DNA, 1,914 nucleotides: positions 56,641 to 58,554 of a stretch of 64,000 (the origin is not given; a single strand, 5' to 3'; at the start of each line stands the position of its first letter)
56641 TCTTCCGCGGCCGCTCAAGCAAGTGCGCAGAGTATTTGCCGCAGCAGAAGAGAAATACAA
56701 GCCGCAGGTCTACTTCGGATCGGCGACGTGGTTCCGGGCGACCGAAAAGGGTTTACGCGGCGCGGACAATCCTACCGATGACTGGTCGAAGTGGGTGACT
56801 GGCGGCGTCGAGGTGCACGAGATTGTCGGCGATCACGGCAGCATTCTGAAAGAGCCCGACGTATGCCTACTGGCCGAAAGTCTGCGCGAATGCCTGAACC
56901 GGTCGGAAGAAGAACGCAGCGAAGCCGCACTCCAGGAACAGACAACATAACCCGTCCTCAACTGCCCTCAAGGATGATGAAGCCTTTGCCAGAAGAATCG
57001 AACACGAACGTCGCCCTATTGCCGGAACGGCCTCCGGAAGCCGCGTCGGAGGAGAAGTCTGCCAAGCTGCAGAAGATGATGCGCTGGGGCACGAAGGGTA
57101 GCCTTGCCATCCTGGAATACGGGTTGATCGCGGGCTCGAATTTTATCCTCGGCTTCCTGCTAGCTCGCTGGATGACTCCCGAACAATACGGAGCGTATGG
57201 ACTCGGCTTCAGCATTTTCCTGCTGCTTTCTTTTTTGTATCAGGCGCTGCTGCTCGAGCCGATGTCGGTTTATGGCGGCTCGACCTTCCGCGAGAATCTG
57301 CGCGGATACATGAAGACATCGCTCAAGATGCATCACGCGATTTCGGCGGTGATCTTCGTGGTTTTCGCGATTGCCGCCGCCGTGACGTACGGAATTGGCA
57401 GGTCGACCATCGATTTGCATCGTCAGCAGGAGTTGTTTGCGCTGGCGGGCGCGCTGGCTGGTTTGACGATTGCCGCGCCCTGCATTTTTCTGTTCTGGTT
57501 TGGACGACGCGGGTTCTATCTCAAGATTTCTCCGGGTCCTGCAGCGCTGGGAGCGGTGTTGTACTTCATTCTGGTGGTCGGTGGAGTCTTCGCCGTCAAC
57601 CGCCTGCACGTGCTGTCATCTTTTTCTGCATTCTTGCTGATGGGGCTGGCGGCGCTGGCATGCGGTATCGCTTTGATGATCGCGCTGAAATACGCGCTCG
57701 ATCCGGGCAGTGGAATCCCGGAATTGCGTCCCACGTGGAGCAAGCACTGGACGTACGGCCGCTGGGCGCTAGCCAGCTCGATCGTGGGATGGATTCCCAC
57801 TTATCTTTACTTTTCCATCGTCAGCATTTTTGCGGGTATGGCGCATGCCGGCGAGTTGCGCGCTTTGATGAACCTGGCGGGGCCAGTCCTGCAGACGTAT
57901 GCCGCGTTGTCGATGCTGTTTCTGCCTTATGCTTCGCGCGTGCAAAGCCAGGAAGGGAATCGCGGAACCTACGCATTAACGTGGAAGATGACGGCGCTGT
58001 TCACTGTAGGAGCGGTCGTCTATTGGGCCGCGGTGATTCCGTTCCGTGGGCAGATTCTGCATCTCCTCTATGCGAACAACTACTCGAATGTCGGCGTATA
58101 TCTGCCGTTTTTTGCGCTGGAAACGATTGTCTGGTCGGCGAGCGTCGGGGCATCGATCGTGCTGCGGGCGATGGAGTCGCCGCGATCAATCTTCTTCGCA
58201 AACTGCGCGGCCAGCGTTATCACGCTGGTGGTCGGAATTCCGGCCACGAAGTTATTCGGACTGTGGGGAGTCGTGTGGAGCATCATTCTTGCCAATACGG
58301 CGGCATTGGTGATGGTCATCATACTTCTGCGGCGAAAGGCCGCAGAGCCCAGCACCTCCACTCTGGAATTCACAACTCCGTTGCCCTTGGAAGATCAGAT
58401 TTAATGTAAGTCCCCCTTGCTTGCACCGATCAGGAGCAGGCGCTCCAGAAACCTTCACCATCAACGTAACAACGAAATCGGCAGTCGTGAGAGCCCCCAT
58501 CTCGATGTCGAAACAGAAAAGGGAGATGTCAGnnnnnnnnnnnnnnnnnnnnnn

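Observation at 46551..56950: Three-module NRPS assembly line sits inside a Wzx/Wzy polysaccharide operon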

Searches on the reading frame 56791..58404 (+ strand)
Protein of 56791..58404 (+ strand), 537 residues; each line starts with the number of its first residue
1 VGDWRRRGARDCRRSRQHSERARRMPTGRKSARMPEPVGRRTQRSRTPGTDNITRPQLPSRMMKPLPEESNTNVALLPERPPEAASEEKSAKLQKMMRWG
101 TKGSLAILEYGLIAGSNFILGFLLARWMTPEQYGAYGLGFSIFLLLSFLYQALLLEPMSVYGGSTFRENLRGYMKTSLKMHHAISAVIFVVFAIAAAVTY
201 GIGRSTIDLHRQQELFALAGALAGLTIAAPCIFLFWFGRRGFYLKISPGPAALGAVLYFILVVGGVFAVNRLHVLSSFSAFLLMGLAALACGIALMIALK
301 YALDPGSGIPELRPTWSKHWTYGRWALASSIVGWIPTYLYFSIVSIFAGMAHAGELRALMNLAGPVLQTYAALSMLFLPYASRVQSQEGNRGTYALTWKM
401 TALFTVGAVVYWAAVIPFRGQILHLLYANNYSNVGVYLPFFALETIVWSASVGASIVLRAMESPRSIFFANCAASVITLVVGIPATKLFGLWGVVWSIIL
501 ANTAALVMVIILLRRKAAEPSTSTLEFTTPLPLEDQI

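Call 6: search_protein_families(library=pfam, proteins=[window:56791-58404:+], max_evalue=0.001)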
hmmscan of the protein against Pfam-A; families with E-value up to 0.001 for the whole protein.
window:56791-58404:+ (537 aa): 0 families

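Call 10: search_protein_families(library=ncbifam, proteins=[window:56974-58404:+], max_evalue=0.01)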
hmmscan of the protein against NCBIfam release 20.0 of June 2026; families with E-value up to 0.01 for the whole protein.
window:56974-58404:+ (476 aa): 0 families

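Call 17: search_protein_families(library=pfam, proteins=[window:56974-58404:+], max_evalue=10)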
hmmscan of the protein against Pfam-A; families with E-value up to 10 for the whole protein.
window:56974-58404:+ (476 aa): 0 families

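Call 27: find_homologous_proteins(query=window:56974-58404:+, max_evalue=0.00001)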
Query window:56974-58404:+ (476 aa): 965 proteins with E <= 0.00001 among 8000 candidates; the best 120 are listed.
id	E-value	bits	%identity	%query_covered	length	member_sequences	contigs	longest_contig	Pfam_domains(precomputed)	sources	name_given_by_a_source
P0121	0.0e+0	1033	100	100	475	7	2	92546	-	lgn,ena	-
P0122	1.1e-253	860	85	99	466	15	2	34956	-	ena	-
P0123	1.1e-251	854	86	97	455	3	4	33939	-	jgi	-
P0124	3.2e-247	839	82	99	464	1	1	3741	-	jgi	jgi:O-antigen/teichoic acid export membrane protein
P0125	2.2e-246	836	82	99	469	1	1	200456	-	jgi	jgi:O-antigen/teichoic acid export membrane protein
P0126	5.7e-246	835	81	99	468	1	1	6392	-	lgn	-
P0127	3.8e-243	826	82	98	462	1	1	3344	-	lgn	-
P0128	2.0e-242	823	81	99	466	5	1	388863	-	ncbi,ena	-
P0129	1.0e-241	821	82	98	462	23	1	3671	-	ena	-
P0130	1.8e-241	820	82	98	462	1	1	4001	-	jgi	jgi:O-antigen/teichoic acid export membrane protein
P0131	2.5e-240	816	80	98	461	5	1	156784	-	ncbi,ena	-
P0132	2.2e-239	813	81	98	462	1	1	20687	-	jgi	jgi:O-antigen/teichoic acid export membrane protein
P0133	4.1e-239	812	83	96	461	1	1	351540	-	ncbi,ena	-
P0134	3.2e-238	809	80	99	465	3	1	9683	-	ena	-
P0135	5.9e-238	808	78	99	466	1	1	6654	-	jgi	jgi:O-antigen/teichoic acid export membrane protein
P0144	7.7e-232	788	77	99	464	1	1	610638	PF01943.23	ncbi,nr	ncbi:MAG TPA: hypothetical protein VMH04_21350 [Candidatus Solibacter sp.]|nr:hypothetical protein [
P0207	4.8e-144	499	54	96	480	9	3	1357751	-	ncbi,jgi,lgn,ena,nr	ncbi:MAG TPA: hypothetical protein VK722_12815 [Candidatus Aquilonibacter sp.]|jgi:O-antigen/teichoi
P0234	2.5e-142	493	52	99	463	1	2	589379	-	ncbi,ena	ncbi:MAG: hypothetical protein WA824_07365 [Candidatus Sulfotelmatobacter sp.]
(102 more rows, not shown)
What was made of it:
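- Checked: JGI names the homologs 'O-antigen/teichoic acid export membrane protein' (call 27).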

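Call 42: search_protein_families(library=pfam, alignment_id=A2, max_evalue=0.01)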
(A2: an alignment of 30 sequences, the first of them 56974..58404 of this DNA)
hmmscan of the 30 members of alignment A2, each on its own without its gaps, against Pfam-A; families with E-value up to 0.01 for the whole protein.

A. member 1, window:56974-58404:+ (476 aa): 0 families

B. families by the number of members that match (of 30 scanned): 2 families
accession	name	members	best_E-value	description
PF01943.22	Polysacc_synt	8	3.5e-07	Polysaccharide biosynthesis protein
PF13440.11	Polysacc_synt_3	5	3.1e-07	Polysaccharide biosynthesis protein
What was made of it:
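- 56974..58404 (+): Divergent Wzx-type (MOP superfamily) flippase. It is the only flippase candidate found in the locus. 13 of 30 orthologs hit Polysacc_synt or Polysacc_synt_3 (call 42).
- On Wzx/Wzy-dependent polysaccharide pathway: 13 of 30 orthologs hit Polysacc_synt or Polysacc_synt_3, best 3e-7 (call 42).
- Checked: 13 of 30 orthologs match Polysacc_synt or Polysacc_synt_3 (call 42).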

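Call 53: predict_structure(alignment_id=A2)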
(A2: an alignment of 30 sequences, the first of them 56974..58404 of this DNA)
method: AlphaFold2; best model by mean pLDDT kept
length: 476 residues; sequences in the alignment: 30
mean_pLDDT: 83.6   pTM: 0.81
mean pLDDT of the five models: 83.6, 80.1, 74.2, 71.7, 66.4
residues with pLDDT >= 90: 225; 70-90: 198; 50-70: 18; < 50: 35
segments of 3 or more residues with pLDDT < 50: 1-22, 465-476
pLDDT, mean of each block of 10 residues (from residue 1): 35 38 60 73 78 88 93 93 87 75 78 91 92 93 87 92 94 91 78 93 95 95 96 92 83 79 81 82 88 92 81 78 84 90 93 94 89 90 92 86 87 92 91 92 93 84 47 38
secondary structure, 60 per line:
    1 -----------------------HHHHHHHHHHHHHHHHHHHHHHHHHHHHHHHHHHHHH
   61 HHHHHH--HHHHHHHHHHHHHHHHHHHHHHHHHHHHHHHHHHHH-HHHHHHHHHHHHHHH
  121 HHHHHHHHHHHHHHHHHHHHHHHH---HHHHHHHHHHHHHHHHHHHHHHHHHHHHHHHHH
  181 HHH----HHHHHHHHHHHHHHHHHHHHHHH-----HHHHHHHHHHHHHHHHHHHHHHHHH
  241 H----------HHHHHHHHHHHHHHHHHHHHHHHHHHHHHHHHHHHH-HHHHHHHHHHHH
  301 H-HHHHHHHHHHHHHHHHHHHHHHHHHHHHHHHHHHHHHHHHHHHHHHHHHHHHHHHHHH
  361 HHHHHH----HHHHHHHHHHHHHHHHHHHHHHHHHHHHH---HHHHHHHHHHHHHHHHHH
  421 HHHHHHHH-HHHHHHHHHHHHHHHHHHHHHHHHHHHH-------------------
elements in order: H24-66 H69-104 H106-144 H148-183 H188-210 H216-241 H252-287 H289-301 H303-366 H371-399 H403-428 H430-457
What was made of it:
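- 56974..58404 (+): The model shows 12 long helices (pLDDT 83.6, call 53).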

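Call 57: fold_search(model_id=the predicted structure, library=pdb)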
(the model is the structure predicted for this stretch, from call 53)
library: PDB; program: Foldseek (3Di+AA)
matches with E <= 10: 344; with E <= 0.001: 56
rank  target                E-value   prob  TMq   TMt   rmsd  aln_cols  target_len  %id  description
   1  9g9p_A                3.0e-07  1.00  0.71  0.81   4.6       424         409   16  Lipid III flippase WzxE with NB10 and NB7 nanobodies in inward-facing conformation - crystal 2 (released 2025-01-22)
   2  6fhz                  3.6e-07  1.00  0.64  0.69   5.0       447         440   13  Inward-facing conformation of a multidrug resistance MATE family transporter of the MOP superfamily. (released 2019-05-08)
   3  6nc6_A                4.1e-07  1.00  0.63  0.64   5.4       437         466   12  Lipid II flippase MurJ, inward closed conformation (released 2019-04-17)
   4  9g9n_A                5.2e-07  1.00  0.70  0.80   4.8       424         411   15  Lipid III flippase WzxE with NB10 and NB7 nanobodies in inward-facing conformation - crystal 1 (released 2025-01-22)
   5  6nc8                  8.6e-07  1.00  0.62  0.63   5.8       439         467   13  Lipid II flippase MurJ, inward occluded conformation (released 2019-04-17)
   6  5yck                  2.4e-06  1.00  0.60  0.63   6.6       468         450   14  Crystal structure of a MATE family protein derived from Camelina sativa at 2.3 angstrom (released 2017-09-27)
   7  5t77                  2.8e-06  1.00  0.65  0.66   5.2       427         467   13  Crystal structure of the MOP flippase MurJ (released 2016-12-28)
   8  3wbn_A                2.8e-06  1.00  0.62  0.65   5.5       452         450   14  Crystal structure of MATE in complex with MaL6 (released 2013-06-12)
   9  6hfb_B                3.3e-06  1.00  0.61  0.63   5.8       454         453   14  Outward-facing conformation of a multidrug resistance MATE family transporter of the MOP superfamily. (released 2019-06-12)
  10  6nc6_B                3.4e-06  1.00  0.65  0.67   4.8       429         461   12  Lipid II flippase MurJ, inward closed conformation (released 2019-04-17)
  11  4mlb_C                4.2e-06  1.00  0.66  0.69   5.1       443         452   15  Reverse polarity of binding pocket suggests different function of a MOP superfamily transporter from Pyrococcus furios (released 2013-09-25)
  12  9r10_A                5.2e-06  1.00  0.66  0.65   5.3       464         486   14  Cryo-EM structure of human MATE1 in complex with cimetidine (released 2025-11-05)
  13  3vvo                  5.2e-06  1.00  0.61  0.64   5.8       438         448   15  Crystal structure of MATE in the bent conformation (released 2013-04-03)
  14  6nc9                  5.9e-06  1.00  0.62  0.62   5.3       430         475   14  Lipid II flippase MurJ, outward-facing conformation (released 2019-04-17)
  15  3vvs_A                6.9e-06  1.00  0.64  0.67   5.3       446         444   16  Crystal structure of MATE in complex with MaD3S (released 2013-04-03)
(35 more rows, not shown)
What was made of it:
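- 56974..58404 (+): Foldseek top hit is WzxE 9g9p with TM 0.81; MATE and MurJ reach at most 0.70 (call 57).
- On Wzx/Wzy-dependent polysaccharide pathway: The model's best fold match is WzxE, TM 0.81, but MATE and MurJ also match (call 57).
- Closest known: Peptidoglycan lipid II pathway. Same: The flippase model here also aligns with MurJ, TM about 0.65 (call 57).
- Checked: The AlphaFold model (pLDDT 83.6) best matches the lipid III flippase WzxE, TM 0.81 (calls 53, 57).
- The MOP fold is shared with MATE drug and metabolite exporters, TM 0.6-0.7 (call 57).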

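Call 70: find_encoding_contigs(protein=P0144, flank=9000, max_places=1)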
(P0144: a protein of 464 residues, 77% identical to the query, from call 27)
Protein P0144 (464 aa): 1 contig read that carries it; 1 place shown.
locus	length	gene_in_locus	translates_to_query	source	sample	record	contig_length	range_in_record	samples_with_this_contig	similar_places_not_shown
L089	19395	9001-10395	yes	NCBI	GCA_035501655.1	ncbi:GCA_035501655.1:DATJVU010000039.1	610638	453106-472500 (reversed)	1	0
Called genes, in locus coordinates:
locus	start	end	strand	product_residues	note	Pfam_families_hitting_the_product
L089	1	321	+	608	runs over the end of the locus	PF00501:AMP-binding, PF13193:AMP-binding_C, PF00550:PP-binding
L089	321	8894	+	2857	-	PF00067:p450, PF00668:Condensation, PF00501:AMP-binding, PF13193:AMP-binding_C, PF00550:PP-binding, PF00668:Condensation, PF00501:AMP-binding, PF13193:AMP-binding_C, +2 more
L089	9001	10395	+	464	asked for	PF01943:Polysacc_synt (faint)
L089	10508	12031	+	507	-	-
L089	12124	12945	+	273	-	PF00685:Sulfotransfer_1, PF13469:Sulfotransfer_3 (weak)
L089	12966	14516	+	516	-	PF04932:Wzy_C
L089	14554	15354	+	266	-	PF03808:Glyco_tran_WecG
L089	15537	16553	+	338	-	PF01073:3Beta_HSD, PF01370:Epimerase, PF02719:Polysacc_synt_2 (faint), PF05368:NmrA (faint), PF13460:NAD_binding_10 (weak), PF16363:GDP_Man_Dehyd, PF07993:NAD_binding_4 (weak)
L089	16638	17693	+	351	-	PF00685:Sulfotransfer_1 (weak), PF13469:Sulfotransfer_3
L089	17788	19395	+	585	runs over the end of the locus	PF02543:Carbam_trans_N, PF00814:TsaD (faint), PF22521:HypF_C_2, PF16861:Carbam_trans_C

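Call 71: find_encoding_contigs(protein=P0207, flank=9000, max_places=1)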
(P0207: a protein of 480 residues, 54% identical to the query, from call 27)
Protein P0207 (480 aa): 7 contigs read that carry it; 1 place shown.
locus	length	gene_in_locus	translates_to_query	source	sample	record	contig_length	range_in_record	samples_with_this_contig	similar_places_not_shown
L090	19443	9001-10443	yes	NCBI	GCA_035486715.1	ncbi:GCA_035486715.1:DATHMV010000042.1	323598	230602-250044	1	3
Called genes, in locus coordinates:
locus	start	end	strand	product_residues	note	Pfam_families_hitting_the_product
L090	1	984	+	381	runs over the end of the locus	PF02771:Acyl-CoA_dh_N, PF02770:Acyl-CoA_dh_M, PF00441:Acyl-CoA_dh_1, PF08028:Acyl-CoA_dh_2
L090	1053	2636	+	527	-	PF00501:AMP-binding, PF13193:AMP-binding_C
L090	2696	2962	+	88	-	-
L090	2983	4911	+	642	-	PF00501:AMP-binding, PF13193:AMP-binding_C, PF00550:PP-binding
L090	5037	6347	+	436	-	PF00067:p450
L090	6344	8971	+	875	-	PF00501:AMP-binding, PF13193:AMP-binding_C, PF00550:PP-binding, PF00561:Abhydrolase_1 (weak), PF00975:Thioesterase, PF12697:Abhydrolase_6 (weak)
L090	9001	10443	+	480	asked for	-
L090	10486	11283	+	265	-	PF01522:Polysacc_deac_1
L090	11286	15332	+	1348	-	PF00668:Condensation, PF00501:AMP-binding, PF13193:AMP-binding_C, PF00550:PP-binding, PF00975:Thioesterase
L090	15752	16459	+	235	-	PF02563:Poly_export, PF10531:SLBB, PF22461:SLBB_2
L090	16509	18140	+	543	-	PF02706:Wzz (weak)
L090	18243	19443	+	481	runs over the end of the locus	PF13727:CoA_binding_3, PF02397:Bac_transf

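Call 72: find_encoding_contigs(protein=P0234, flank=9000, max_places=1)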
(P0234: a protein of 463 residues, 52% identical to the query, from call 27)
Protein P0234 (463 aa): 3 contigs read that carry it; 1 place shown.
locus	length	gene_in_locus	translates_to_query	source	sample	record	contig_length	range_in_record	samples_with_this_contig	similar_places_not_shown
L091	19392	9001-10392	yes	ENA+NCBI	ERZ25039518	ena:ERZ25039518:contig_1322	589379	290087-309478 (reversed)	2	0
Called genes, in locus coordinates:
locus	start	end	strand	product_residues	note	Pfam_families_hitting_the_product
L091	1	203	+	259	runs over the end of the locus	-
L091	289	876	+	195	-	PF00132:Hexapep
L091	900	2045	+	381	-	PF02771:Acyl-CoA_dh_N, PF02770:Acyl-CoA_dh_M, PF00441:Acyl-CoA_dh_1, PF08028:Acyl-CoA_dh_2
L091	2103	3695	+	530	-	PF00501:AMP-binding, PF13193:AMP-binding_C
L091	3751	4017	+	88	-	-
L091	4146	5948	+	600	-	PF00501:AMP-binding, PF13193:AMP-binding_C, PF00550:PP-binding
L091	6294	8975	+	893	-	PF00501:AMP-binding, PF13193:AMP-binding_C, PF00550:PP-binding, PF00975:Thioesterase, PF12697:Abhydrolase_6 (weak)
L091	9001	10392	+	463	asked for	-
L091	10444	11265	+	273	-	PF01522:Polysacc_deac_1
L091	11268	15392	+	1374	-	PF00668:Condensation, PF00501:AMP-binding, PF13193:AMP-binding_C, PF00550:PP-binding, PF00975:Thioesterase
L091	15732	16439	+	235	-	PF02563:Poly_export, PF10531:SLBB, PF22461:SLBB_2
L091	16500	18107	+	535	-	-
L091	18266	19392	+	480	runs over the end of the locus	PF13727:CoA_binding_3, PF02397:Bac_transf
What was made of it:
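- On A-T didomain plus P450 beta-hydroxylation pairs (NovH/NovI, NikP1/NikQ, P450sky type): One relative (L091) lacks the P450 (call 72).
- Three look-ups that started from Wzx homologs all landed behind a TE (calls 70-72).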
